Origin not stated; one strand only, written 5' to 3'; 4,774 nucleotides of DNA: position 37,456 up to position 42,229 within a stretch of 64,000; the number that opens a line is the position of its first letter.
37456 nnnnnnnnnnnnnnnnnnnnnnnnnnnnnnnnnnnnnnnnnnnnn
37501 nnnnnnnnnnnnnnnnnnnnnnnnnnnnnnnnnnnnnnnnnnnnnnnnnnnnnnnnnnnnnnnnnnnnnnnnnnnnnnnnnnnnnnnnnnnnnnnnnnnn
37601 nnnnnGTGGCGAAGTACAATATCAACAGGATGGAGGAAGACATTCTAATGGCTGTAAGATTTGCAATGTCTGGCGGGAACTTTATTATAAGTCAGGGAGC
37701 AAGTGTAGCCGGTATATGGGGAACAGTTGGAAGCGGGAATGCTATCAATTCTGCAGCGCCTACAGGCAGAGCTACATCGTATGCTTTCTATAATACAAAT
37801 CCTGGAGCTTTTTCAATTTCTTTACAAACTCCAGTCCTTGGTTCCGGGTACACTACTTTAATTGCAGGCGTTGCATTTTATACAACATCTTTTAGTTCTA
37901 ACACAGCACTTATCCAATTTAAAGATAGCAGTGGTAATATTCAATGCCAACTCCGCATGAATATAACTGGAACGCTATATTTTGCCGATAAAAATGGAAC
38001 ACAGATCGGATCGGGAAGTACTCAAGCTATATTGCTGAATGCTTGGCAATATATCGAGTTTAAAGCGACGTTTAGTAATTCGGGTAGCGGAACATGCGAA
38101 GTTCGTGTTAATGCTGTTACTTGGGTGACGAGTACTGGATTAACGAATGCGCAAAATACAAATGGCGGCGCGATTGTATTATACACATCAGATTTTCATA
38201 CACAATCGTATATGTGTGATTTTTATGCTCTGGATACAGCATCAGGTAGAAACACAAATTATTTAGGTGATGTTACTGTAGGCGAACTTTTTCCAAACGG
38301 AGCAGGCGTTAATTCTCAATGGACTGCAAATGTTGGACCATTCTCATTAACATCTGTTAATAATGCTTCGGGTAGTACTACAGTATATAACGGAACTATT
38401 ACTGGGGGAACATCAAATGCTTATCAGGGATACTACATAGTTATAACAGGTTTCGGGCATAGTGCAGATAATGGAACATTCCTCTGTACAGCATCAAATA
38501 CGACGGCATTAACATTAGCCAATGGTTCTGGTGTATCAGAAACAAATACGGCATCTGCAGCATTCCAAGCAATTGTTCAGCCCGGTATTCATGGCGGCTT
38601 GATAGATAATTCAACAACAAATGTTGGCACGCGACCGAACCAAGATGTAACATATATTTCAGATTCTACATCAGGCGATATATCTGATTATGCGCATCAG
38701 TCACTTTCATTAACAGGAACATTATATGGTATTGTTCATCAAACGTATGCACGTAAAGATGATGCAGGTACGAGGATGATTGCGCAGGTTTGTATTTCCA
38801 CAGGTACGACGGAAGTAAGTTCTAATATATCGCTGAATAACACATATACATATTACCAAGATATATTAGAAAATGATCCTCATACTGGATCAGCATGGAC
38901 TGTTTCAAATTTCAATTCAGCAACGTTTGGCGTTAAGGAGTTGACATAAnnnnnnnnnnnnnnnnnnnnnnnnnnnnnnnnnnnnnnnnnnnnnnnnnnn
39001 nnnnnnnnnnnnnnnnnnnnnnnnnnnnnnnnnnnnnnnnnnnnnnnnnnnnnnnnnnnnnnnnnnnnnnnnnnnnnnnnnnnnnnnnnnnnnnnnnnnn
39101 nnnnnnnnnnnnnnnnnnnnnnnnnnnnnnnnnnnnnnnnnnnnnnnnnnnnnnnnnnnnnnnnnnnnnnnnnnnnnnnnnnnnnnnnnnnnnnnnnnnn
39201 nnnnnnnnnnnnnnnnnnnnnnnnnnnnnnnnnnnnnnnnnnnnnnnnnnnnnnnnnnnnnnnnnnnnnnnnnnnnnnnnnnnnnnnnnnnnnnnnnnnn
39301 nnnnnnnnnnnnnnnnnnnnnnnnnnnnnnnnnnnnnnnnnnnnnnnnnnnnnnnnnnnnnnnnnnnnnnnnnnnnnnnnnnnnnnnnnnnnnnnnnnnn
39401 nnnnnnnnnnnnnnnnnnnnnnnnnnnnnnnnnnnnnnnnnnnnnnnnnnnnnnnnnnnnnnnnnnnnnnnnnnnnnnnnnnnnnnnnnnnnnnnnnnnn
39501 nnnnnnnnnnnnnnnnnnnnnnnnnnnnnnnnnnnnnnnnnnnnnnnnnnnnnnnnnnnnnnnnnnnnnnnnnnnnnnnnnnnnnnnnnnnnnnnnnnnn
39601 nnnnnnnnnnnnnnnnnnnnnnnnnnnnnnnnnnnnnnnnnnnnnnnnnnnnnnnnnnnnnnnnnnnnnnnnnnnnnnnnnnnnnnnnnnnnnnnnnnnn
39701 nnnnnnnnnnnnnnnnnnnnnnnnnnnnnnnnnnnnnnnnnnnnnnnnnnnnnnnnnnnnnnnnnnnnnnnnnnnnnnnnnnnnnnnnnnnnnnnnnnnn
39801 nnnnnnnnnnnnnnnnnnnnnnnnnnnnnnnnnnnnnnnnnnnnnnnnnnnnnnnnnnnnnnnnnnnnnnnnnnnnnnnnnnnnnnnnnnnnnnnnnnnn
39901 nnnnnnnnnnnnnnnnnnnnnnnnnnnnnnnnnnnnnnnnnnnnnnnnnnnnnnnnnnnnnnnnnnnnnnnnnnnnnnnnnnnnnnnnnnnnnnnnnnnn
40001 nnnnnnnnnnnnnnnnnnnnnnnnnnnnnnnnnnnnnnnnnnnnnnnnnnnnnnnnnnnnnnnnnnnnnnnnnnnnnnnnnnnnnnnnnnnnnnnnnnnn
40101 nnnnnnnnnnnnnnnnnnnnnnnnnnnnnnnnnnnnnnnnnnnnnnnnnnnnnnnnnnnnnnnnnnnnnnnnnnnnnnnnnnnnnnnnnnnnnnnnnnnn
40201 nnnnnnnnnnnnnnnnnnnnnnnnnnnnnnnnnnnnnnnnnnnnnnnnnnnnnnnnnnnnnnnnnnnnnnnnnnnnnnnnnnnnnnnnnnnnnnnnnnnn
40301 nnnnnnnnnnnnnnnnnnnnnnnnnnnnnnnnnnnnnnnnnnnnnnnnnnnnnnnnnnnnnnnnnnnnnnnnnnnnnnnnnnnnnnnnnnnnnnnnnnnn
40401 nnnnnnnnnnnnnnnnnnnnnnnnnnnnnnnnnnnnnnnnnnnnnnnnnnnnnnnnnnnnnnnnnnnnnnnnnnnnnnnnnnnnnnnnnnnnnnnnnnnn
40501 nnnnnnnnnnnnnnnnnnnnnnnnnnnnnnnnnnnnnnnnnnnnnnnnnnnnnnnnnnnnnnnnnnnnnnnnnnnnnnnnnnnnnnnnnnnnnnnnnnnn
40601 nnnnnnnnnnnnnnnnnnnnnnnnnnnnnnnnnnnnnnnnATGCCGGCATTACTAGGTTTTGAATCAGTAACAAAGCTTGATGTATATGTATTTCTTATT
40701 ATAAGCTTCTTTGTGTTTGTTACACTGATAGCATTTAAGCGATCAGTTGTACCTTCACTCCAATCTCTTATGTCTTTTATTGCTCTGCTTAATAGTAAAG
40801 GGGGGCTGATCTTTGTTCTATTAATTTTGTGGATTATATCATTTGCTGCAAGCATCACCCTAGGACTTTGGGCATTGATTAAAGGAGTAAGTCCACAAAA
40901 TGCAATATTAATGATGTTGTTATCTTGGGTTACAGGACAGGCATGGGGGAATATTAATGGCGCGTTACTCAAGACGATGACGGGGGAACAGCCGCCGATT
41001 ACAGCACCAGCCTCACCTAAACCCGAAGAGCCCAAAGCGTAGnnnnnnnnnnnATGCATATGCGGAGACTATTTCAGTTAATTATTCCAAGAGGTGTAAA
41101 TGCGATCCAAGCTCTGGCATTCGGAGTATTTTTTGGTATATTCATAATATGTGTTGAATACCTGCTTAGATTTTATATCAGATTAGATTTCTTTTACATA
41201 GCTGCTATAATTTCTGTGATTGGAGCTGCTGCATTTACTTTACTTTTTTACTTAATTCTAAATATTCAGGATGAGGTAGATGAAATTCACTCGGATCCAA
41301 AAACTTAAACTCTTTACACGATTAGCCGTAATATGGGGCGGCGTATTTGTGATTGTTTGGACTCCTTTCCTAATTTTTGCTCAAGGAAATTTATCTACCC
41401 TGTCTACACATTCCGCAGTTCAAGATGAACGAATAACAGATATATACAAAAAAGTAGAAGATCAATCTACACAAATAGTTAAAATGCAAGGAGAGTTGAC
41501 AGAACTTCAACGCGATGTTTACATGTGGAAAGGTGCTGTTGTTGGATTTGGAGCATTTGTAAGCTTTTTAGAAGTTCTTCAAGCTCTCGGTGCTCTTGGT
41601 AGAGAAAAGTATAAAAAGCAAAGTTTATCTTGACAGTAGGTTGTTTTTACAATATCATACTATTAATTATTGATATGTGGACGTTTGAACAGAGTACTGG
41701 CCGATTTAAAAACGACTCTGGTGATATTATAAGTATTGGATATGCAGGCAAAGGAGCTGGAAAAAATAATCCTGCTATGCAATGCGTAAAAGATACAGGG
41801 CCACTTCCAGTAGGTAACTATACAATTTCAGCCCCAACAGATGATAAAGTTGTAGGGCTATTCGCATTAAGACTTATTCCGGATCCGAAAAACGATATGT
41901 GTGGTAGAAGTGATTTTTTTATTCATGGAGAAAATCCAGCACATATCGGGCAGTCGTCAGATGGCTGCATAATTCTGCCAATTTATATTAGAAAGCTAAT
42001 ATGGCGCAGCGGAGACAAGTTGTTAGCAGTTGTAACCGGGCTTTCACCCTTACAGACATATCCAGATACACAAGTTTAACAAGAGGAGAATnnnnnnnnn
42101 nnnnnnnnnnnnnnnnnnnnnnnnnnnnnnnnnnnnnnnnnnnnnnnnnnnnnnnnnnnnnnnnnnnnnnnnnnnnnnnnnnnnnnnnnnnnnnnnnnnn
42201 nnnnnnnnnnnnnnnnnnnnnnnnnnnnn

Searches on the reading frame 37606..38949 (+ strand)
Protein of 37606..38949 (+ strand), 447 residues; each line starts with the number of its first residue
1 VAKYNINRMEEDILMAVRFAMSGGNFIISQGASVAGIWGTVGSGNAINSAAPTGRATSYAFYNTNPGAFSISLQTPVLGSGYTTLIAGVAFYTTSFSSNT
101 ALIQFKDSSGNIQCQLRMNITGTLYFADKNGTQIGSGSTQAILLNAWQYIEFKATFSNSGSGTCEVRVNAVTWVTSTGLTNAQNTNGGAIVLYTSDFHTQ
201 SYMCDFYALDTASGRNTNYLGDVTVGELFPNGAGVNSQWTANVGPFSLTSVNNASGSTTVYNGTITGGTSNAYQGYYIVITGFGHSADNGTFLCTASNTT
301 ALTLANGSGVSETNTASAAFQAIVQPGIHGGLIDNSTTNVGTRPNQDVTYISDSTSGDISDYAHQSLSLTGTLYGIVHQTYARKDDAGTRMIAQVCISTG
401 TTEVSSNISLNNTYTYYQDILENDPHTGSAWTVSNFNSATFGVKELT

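Call 11: search_protein_families(library=phrogs, proteins=[window:37606-38949:+], max_evalue=0.001)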
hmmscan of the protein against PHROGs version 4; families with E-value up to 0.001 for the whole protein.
window:37606-38949:+ (447 aa): 1 family
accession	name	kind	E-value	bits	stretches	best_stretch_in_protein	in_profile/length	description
phrog_2448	-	unknown function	2.3e-27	97.1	2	56-245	41-221/335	-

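Call 43: search_protein_families(library=pfam, proteins=[window:37606-38949:+], max_evalue=0.01)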
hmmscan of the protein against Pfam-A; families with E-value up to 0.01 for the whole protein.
window:37606-38949:+ (447 aa): 0 families

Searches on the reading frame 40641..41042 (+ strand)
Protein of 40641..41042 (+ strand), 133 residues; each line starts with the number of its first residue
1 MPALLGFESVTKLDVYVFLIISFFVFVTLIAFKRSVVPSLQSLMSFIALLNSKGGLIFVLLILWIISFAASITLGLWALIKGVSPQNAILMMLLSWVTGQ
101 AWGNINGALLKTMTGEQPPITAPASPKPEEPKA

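Call 3: search_protein_families(library=pfam, proteins=[window:40641-41042:+], max_evalue=0.1)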
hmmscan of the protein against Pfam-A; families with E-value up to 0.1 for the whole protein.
window:40641-41042:+ (133 aa): 0 families

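Call 4: search_protein_families(library=phrogs, proteins=[window:40641-41042:+], max_evalue=0.1)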
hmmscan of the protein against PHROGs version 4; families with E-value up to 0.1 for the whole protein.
window:40641-41042:+ (133 aa): 0 families

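Call 104: search_protein_families(library=ncbifam, proteins=[window:40641-41039:+], max_evalue=0.01)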
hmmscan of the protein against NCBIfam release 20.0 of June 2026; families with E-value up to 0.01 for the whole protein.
window:40641-41039:+ (133 aa): 0 families

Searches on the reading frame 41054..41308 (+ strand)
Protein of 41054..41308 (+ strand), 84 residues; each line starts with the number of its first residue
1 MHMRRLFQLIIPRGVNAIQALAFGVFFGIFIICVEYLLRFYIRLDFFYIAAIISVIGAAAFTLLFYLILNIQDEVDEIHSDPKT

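Call 3: search_protein_families(library=pfam, proteins=[window:41054-41308:+], max_evalue=0.1)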
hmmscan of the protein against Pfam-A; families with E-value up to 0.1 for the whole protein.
window:41054-41308:+ (84 aa): 1 family
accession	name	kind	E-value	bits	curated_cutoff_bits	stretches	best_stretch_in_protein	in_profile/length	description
PF13194.11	DUF4010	-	0.043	13.9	30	1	18-63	126-171/210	Domain of unknown function (DUF4010)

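Call 4: search_protein_families(library=phrogs, proteins=[window:41054-41308:+], max_evalue=0.1)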
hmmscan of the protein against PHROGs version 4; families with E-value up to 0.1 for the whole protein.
window:41054-41308:+ (84 aa): 0 families

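Call 104: search_protein_families(library=ncbifam, proteins=[window:41054-41305:+], max_evalue=0.01)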
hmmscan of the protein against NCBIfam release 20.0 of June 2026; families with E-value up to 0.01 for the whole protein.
window:41054-41305:+ (84 aa): 0 families

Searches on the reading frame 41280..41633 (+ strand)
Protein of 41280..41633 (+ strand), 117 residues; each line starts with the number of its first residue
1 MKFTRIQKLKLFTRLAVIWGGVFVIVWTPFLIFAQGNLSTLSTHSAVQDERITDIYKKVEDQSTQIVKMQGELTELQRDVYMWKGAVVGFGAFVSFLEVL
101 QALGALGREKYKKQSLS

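Call 3: search_protein_families(library=pfam, proteins=[window:41280-41633:+], max_evalue=0.1)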
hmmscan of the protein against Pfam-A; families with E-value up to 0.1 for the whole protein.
window:41280-41633:+ (117 aa): 0 families

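Call 4: search_protein_families(library=phrogs, proteins=[window:41280-41633:+], max_evalue=0.1)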
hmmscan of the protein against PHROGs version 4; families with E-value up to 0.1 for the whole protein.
window:41280-41633:+ (117 aa): 4 families
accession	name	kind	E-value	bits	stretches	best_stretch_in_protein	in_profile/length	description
phrog_2990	-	unknown function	0.068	14.4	1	38-79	63-104/133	-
phrog_14825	-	unknown function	0.08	13.5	1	39-87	136-184/204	-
phrog_5211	-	unknown function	0.089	14.1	0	36-82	15-61/112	-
phrog_37133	-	unknown function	0.09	14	0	40-87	19-59/79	-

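Call 68: search_protein_families(library=pfam, proteins=[window:41280-41630:+], max_evalue=0.01)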
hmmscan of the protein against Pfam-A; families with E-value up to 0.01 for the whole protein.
window:41280-41630:+ (117 aa): 0 families

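Call 104: search_protein_families(library=ncbifam, proteins=[window:41280-41630:+], max_evalue=0.01)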
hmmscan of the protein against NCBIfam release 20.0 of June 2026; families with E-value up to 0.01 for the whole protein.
window:41280-41630:+ (117 aa): 1 family
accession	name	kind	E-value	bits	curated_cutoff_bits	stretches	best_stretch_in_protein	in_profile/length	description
NF008068.0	PRK10803.1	equivalog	0.0069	16.4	383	1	22-87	14-77/263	cell division protein CpoB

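Call 105: search_protein_families(library=padloc, proteins=[window:41280-41630:+], max_evalue=0.01)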
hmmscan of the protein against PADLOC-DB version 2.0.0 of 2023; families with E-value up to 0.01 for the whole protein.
window:41280-41630:+ (117 aa): 0 families

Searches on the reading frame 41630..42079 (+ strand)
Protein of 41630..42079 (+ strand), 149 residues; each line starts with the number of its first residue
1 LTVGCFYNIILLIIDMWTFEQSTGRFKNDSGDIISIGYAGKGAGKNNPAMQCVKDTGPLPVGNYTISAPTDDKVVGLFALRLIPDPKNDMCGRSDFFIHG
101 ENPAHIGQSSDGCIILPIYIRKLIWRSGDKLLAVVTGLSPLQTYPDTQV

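Call 3: search_protein_families(library=pfam, proteins=[window:41630-42079:+], max_evalue=0.1)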
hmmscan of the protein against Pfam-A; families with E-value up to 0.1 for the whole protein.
window:41630-42079:+ (149 aa): 1 family
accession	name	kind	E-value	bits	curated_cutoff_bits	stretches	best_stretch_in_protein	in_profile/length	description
PF10908.13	Tlde1_dom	-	3.2e-14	53.8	30.1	1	37-126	5-106/120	Tlde1 domain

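Call 4: search_protein_families(library=phrogs, proteins=[window:41630-42079:+], max_evalue=0.1)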
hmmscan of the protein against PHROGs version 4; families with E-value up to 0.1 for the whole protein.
window:41630-42079:+ (149 aa): 2 families
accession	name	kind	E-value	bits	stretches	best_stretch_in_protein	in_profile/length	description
phrog_24118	-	unknown function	4.4e-38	131.1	1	16-135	1-120/121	-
phrog_14093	-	unknown function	0.0025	18.6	1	38-66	28-56/160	-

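Call 98: search_solved_structures(query=window:41675-42076:+, max_evalue=1)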
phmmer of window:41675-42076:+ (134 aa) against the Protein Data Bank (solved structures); distinct sequences matched with E-value up to 1: 12.
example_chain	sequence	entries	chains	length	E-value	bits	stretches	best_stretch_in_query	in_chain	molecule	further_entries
5mfd_A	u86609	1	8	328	0.0017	21.7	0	25-57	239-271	YIIIM''6AII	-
4pls_A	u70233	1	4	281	0.0048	20.3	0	26-57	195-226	Arm00010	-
4plq_A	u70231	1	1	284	0.0051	20.2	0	26-57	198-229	Arm00011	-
4plr_A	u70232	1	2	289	0.0057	20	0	26-57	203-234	Arm00008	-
4v3o_A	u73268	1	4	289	0.011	19.2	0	26-57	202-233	YIII_M5_AII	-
8oh7_A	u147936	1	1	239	0.046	17.1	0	28-65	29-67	Designed Armadillo repeat protein with four internal modules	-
7qnp_AAA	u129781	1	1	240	0.047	17.1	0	28-65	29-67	Designed Armadillo Repeat Protein N(A4)M4C(AII)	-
4db8_A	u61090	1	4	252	0.13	15.6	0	30-68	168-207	Armadillo-repeat Protein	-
5mfo_A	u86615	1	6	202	0.31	14.4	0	29-66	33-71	YIIIM3AIII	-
4db9_A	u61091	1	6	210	0.37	14.1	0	29-68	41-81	Armadillo repeat protein, YIIIM3AIII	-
4db6_A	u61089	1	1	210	0.63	13.4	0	29-68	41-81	Armadillo repeat protein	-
6sa6_A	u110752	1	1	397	0.68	13.3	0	25-57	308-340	DARPin-Armadillo fusion A5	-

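Call 104: search_protein_families(library=ncbifam, proteins=[window:41675-42076:+], max_evalue=0.01)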
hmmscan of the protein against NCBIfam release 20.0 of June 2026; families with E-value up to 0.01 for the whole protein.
window:41675-42076:+ (134 aa): 0 families

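Call 105: search_protein_families(library=padloc, proteins=[window:41675-42076:+], max_evalue=0.01)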
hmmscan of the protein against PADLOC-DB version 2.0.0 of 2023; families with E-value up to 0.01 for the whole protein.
window:41675-42076:+ (134 aa): 0 families
